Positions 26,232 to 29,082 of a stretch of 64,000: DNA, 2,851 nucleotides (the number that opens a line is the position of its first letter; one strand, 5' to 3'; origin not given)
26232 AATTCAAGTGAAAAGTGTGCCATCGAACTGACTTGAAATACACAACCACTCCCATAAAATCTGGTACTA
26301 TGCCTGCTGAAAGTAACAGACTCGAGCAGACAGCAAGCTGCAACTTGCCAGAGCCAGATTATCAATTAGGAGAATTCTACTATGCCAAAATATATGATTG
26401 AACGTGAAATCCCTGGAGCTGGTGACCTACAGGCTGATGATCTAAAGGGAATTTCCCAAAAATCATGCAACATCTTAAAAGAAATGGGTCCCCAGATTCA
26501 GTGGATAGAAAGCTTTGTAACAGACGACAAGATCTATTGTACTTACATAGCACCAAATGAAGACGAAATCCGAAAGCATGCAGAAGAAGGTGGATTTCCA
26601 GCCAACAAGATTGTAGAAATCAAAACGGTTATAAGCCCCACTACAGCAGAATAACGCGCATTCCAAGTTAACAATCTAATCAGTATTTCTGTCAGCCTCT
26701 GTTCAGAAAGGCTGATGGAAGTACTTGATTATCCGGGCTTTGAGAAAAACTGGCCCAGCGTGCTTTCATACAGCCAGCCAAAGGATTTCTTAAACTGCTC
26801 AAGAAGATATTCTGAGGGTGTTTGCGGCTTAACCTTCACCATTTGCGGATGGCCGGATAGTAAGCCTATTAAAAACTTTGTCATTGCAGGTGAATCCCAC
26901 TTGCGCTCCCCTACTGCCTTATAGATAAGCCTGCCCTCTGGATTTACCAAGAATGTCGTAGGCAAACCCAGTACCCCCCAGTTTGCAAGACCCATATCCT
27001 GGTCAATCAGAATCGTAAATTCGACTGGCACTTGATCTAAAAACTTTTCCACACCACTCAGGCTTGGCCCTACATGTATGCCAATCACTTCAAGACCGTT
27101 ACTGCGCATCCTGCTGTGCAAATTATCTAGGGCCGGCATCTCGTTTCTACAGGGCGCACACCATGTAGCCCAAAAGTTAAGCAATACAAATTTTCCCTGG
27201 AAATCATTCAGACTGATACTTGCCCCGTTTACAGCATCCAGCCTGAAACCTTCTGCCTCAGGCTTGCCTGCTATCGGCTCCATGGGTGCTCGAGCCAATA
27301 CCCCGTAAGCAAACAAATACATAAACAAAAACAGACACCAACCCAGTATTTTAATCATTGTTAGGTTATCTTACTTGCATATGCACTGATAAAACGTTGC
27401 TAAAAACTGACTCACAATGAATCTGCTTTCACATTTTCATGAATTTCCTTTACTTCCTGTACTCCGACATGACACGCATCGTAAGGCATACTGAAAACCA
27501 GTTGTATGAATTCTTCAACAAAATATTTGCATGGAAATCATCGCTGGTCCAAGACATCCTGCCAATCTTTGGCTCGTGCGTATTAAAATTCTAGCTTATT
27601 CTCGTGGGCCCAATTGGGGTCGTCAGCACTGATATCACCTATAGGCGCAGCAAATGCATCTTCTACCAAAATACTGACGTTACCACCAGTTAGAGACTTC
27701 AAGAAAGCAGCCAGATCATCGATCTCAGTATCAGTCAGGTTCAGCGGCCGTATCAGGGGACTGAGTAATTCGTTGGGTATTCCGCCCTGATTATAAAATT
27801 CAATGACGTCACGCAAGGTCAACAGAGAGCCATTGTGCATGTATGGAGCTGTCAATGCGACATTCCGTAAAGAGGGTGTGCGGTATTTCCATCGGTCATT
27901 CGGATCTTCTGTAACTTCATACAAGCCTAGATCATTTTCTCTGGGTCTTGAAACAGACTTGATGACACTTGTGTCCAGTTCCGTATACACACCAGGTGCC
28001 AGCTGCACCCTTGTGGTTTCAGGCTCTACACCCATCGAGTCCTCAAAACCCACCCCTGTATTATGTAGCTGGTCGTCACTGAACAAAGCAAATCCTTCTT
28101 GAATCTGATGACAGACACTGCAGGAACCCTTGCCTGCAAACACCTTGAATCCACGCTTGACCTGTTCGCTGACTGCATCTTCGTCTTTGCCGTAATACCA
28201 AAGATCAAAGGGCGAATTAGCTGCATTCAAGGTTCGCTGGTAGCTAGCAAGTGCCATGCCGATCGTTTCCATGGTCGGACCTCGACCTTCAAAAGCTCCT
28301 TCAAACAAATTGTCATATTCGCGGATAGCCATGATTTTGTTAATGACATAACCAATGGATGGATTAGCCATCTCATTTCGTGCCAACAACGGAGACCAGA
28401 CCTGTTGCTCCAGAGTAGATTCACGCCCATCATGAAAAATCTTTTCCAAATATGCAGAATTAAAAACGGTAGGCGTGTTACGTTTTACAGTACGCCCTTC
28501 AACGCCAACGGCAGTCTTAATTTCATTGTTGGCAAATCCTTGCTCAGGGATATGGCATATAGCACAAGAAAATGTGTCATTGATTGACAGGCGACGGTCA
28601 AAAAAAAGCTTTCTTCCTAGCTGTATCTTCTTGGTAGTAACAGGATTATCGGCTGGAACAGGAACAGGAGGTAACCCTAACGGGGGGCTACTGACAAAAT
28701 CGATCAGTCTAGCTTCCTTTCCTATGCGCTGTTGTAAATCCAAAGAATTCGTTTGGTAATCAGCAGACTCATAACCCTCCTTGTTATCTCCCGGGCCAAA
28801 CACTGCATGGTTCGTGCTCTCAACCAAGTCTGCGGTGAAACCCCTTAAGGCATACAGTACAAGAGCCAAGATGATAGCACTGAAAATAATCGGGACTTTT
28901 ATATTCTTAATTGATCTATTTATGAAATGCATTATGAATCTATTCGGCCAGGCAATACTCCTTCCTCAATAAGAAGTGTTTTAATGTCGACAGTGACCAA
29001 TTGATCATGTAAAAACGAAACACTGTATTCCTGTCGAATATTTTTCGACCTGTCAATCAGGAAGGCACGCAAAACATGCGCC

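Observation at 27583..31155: mtoX (SBP56 methanethiol oxidase) - SCO1 - mauG-like operon for a periplasmic Cu enzyme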

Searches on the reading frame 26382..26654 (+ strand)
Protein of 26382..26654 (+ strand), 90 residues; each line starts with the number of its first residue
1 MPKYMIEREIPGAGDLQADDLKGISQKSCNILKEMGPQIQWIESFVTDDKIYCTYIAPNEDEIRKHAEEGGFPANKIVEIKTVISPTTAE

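Call 3: search_protein_families(library=pfam, proteins=[window:26382-26654:+])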
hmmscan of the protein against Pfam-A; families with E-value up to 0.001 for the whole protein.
window:26382-26654:+ (90 aa): 1 family
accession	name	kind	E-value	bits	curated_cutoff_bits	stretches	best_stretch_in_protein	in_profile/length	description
PF14026.12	SCO4226-like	-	1.6e-29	102.3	28.5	1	4-80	1-76/76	Nickel responsive protein SCO4226-like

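Call 4: search_protein_families(library=ncbifam, proteins=[window:26382-26654:+])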
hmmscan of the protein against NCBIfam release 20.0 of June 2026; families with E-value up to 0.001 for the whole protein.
window:26382-26654:+ (90 aa): 0 families

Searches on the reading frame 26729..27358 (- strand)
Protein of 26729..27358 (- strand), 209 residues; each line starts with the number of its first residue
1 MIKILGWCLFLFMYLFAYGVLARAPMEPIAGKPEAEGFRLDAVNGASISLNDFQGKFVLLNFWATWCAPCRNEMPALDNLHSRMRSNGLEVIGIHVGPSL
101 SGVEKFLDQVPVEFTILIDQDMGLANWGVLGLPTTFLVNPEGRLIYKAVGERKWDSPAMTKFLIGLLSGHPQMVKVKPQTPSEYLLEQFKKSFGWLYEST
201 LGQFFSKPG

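Call 3: search_protein_families(library=pfam, proteins=[window:26729-27358:-])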
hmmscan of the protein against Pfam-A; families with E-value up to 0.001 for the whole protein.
window:26729-27358:- (209 aa): 5 families
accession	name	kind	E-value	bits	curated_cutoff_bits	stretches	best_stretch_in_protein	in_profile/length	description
PF00578.27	AhpC-TSA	-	1.3e-22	80.5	26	1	35-146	5-123/124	AhpC/TSA family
PF08534.16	Redoxin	-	3.2e-20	72.8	26.6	1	38-156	9-141/148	Redoxin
PF13905.12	Thioredoxin_8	-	4.5e-11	43.4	27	1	55-143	1-93/94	Thioredoxin-like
PF00085.26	Thioredoxin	-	5.4e-07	30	23.5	1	55-86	18-49/103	Thioredoxin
PF00255.25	GSHPx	-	7.2e-05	22.8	27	1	41-94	7-59/108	Glutathione peroxidase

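Call 4: search_protein_families(library=ncbifam, proteins=[window:26729-27358:-])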
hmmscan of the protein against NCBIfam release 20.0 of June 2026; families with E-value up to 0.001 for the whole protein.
window:26729-27358:- (209 aa): 13 families
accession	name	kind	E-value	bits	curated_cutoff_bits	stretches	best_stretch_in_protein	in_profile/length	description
NF002854.0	PRK03147.1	subfamily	2.6e-31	108.8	170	1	33-152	40-160/176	thiol-disulfide oxidoreductase ResA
NF047696.1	ThlDiSintTplARhiz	equivalog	1.8e-26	93.3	230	1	41-160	83-209/219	thiol:disulfide interchange protein TlpA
TIGR00385.1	dsbE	subfamily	3.3e-18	65.9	123.15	1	53-152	61-158/173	DsbE family thiol:disulfide interchange protein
NF041202.1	StoA_CxxC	exception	1.4e-16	60.8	210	1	32-150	30-150/163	endospore biogenesis thiol-disulfide oxidoreductase StoA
NF041054.1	WAxxUGC_long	equivalog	3.9e-13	49.4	300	1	35-147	84-197/354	ResA-like WAxxUGC motif-containing protein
NF011941.0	PRK15412.1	equivalog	2.1e-11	43.7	359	1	38-151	48-162/185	thiol:disulfide interchange protein DsbE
TIGR01068.1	thioredoxin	equivalog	3.5e-08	33.5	96.8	1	56-86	15-45/101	thioredoxin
NF006960.0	PRK09437.1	equivalog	5.7e-08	32.8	140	1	31-131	6-107/156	thioredoxin-dependent thiol peroxidase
NF040769.1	SelL_rel_redox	subfamily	4.9e-06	26.3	120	1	37-123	5-93/173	SelL-related redox protein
NF006898.0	PRK09381.1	equivalog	3e-05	24.3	138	0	57-83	23-49/109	thioredoxin TrxA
NF008229.0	PRK10996.1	equivalog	3.3e-05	23.6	125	1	31-82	26-79/141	thioredoxin TrxC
TIGR01126.1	pdi_dom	equivalog_domain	0.00043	20.5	107.2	0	54-89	13-48/105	protein disulfide-isomerase domain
NF047697.1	ThioredTrxAClost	equivalog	0.00054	20.1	140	0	56-84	18-46/105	thioredoxin TrxA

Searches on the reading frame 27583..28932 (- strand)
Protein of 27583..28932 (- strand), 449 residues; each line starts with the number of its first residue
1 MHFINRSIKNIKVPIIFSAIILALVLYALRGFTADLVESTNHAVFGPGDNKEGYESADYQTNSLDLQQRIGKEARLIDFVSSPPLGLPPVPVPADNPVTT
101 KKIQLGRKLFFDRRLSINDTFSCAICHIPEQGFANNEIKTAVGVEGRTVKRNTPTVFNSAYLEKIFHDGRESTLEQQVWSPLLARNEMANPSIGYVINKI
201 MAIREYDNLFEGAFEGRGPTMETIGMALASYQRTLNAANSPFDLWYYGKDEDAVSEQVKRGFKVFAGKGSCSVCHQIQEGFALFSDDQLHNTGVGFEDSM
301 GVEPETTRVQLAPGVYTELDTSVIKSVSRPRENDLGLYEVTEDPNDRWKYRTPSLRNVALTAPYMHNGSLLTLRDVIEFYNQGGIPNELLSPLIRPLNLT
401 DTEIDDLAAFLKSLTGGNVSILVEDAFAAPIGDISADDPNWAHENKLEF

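Call 3: search_protein_families(library=pfam, proteins=[window:27583-28932:-])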
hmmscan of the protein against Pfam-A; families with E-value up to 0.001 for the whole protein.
window:27583-28932:- (449 aa): 3 families
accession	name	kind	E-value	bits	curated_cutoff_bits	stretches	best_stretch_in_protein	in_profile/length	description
PF03150.19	CCP_MauG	-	2.2e-49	168.3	25.6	1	101-250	2-148/149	Di-haem cytochrome c peroxidase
PF00034.26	Cytochrom_C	-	1e-05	27.2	21.3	0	353-414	28-89/90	Cytochrome c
PF21419.2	RoxA-like_Cyt-c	-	3.9e-05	23.6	26.7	1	350-377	2-29/39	RoxA-like, cytochrome c-like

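Call 4: search_protein_families(library=ncbifam, proteins=[window:27583-28932:-])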
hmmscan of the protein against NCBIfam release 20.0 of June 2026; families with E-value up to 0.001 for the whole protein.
window:27583-28932:- (449 aa): 7 families
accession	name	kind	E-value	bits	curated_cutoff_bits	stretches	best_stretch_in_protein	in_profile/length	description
TIGR04039.1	MXAN_0977_Heme2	hypoth_equivalog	9.4e-71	238.6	362.85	1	92-418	1-325/336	MbnH family di-heme enzyme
TIGR03791.1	TTQ_mauG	equivalog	3e-60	203.9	443.85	2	99-296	2-193/291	tryptophan tryptophylquinone biosynthesis enzyme MauG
TIGR03981.2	SAM_quin_mod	hypoth_equivalog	2.2e-33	115.8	340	3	333-380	311-358/411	His-Xaa-Ser system-associated MauG-like protein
NF052342.1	hydrazine_BC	exception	3.4e-13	48.7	1250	1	56-379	362-661/690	hydrazine synthase subunit beta-gamma fusion subunit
NF052341.1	hydrazine_gamma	equivalog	6.3e-13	48.4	625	1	227-414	171-339/339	hydrazine synthase subunit gamma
NF040606.1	CytoC_perox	subfamily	1.1e-06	28.1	150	1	326-377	402-453/524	di-heme-cytochrome C peroxidase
TIGR04484.1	thiosulf_SoxA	equivalog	0.00015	21.2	110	0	89-132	94-135/212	sulfur oxidation c-type cytochrome SoxA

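Call 16: search_solved_structures(query=window:27583-28932:-, max_evalue=1e-10)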
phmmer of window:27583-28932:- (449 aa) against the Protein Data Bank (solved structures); distinct sequences matched with E-value up to 1e-10: 29.
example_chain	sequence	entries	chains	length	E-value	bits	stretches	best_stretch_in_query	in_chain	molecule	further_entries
6e1c_A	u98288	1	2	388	3.7e-44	154.5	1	84-432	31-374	Di-heme enzyme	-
4aao_A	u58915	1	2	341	2e-39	138.9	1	90-276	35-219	CYTOCHROME C551 PEROXIDASE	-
4aal_A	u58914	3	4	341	2e-39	138.9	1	90-276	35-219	CYTOCHROME C551 PEROXIDASE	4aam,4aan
9qdt_A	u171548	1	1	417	1.4e-38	136.1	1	88-275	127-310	Probable cytochrome c peroxidase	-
1eb7_A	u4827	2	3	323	4.9e-37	131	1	95-276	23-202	CYTOCHROME C551 PEROXIDASE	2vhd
1nml_A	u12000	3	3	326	4.6e-36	127.8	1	88-276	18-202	di-haem cytochrome c peroxidase | Cytochrome c peroxidase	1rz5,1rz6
2c1u_A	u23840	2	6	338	3.9e-35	124.8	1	93-276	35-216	DI-HAEM CYTOCHROME C PEROXIDASE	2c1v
3hq8_A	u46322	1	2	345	3.1e-34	121.8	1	90-275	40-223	Cytochrome c551 peroxidase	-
3hq6_A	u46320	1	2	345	5.7e-34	120.9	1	90-275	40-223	Cytochrome c551 peroxidase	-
3hq9_A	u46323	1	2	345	8e-34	120.4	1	90-275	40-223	Cytochrome c551 peroxidase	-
1zzh_A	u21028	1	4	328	1.1e-33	119.9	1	91-276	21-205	cytochrome c peroxidase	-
3hq7_A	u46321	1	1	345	3.3e-33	118.4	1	90-275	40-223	Cytochrome c551 peroxidase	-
6fu3_A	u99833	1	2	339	6.1e-33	117.5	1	94-276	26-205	Protein CcpR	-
6qkn_A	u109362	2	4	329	6.3e-33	117.5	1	94-276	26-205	Cytochrome-c peroxidase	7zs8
1iqc_A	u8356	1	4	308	1.3e-30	109.8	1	88-276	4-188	di-heme peroxidase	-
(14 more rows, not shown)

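Call 21: search_solved_structures(query=window:27583-28932:-, max_evalue=1e-40, show_alignments=1)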
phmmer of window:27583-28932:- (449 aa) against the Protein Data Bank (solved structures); distinct sequences matched with E-value up to 1e-40: 1.
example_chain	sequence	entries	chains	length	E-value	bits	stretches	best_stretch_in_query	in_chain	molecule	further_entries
6e1c_A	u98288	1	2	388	3.7e-44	154.5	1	84-432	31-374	Di-heme enzyme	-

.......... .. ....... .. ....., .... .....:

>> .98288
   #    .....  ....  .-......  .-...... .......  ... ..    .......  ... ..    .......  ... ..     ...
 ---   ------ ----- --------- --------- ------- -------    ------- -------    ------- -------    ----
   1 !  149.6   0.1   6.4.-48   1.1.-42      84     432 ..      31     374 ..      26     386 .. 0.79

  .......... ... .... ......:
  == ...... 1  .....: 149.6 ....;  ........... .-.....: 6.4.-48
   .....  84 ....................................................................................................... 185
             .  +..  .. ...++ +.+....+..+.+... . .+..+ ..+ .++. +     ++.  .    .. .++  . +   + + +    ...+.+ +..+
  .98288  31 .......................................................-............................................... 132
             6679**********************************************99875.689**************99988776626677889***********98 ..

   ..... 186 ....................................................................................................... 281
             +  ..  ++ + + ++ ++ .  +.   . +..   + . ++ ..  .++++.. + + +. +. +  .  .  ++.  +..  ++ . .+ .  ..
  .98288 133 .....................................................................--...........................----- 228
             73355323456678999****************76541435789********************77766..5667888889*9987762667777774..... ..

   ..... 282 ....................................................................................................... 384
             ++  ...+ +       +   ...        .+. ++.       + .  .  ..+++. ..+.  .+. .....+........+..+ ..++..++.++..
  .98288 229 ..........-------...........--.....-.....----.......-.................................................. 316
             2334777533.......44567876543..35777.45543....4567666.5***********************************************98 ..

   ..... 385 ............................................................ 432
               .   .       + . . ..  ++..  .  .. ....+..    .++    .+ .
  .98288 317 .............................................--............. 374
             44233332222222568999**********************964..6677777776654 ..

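Call 50: search_dna_similar(query=window:27583-28932:-, collection=plasmids, mode=protein, max_evalue=1e-20, max_rows=40)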
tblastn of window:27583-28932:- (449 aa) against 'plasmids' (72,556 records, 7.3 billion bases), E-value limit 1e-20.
Records with a match: 180; places in all: 190; records where one place covers at least 80% of the query: 0.
Best place of each record, by identity: <60% 180.
By first word of the organism name: Rhizobium 65; Ralstonia 16; Paracoccus 14; Azospirillum 8; Methylocystis 7; Mesorhizobium 5; Vibrio 4; Ruegeria 3; Chondrinema 3; Persicobacter 3; and 36 more.
By predicted mobility (MOB-suite, as given by PLSDB): non-mobilizable 109; conjugative 61; mobilizable 10.
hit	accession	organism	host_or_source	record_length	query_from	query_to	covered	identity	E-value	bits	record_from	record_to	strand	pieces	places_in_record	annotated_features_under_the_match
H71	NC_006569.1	Ruegeria pomeroyi DSS-3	-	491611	94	430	75%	54.0%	6e-115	378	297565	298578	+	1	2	cytochrome c peroxidase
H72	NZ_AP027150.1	Methylocystis bryophila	-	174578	94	415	72%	39.8%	1e-64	232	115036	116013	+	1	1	cytochrome c peroxidase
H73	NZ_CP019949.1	Methylocystis bryophila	-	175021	94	415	72%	39.8%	1e-64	232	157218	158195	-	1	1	cytochrome c peroxidase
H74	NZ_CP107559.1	Methylocystis sp. MJC1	whole organism,Alpine Peat Bogs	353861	99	415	71%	40.1%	2e-64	232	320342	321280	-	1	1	cytochrome c peroxidase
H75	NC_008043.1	Ruegeria sp. TM1040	-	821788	97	416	71%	38.9%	9e-54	201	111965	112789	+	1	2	cytochrome c peroxidase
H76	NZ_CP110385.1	Tritonibacter mobilis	-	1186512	99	421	72%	38.1%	7e-54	201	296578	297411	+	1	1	record has no annotation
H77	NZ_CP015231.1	Tritonibacter mobilis F1926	cell culture,seawater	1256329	99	421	72%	38.1%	8e-54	201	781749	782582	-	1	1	record has no annotation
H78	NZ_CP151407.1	Azonexus hydrophilus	metagenomic assembly,groundwater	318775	95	415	71%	38.1%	1e-52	197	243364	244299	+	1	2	cytochrome c peroxidase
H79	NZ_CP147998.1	Neorhizobium sp. EC2-8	-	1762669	94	415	69%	39.1%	6e-43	222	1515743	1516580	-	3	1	record has no annotation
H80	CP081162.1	Rhodobacteraceae bacterium S2214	-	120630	103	419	71%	38.5%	1e-48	186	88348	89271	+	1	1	c-type cytochrome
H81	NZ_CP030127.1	Indioceanicola profundi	sediment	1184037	94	430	75%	36.0%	8e-43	169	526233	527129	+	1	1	none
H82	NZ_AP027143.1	Methylocystis iwaonis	-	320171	95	435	76%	35.3%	2e-38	155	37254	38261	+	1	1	methanobactin export MATE transporter MbnM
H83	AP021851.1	Deinococcus grandis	-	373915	98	420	72%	37.2%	3e-47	182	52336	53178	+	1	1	methylamine utilization protein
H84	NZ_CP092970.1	Methylocystis parvus OBBP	Bacterial Monoculture,Mud, soil or ...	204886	94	430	75%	35.4%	1e-45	177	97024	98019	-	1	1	methanobactin export MATE transporter MbnM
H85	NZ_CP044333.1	Methylocystis parvus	-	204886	94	430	75%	35.4%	1e-45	177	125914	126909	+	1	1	methanobactin export MATE transporter MbnM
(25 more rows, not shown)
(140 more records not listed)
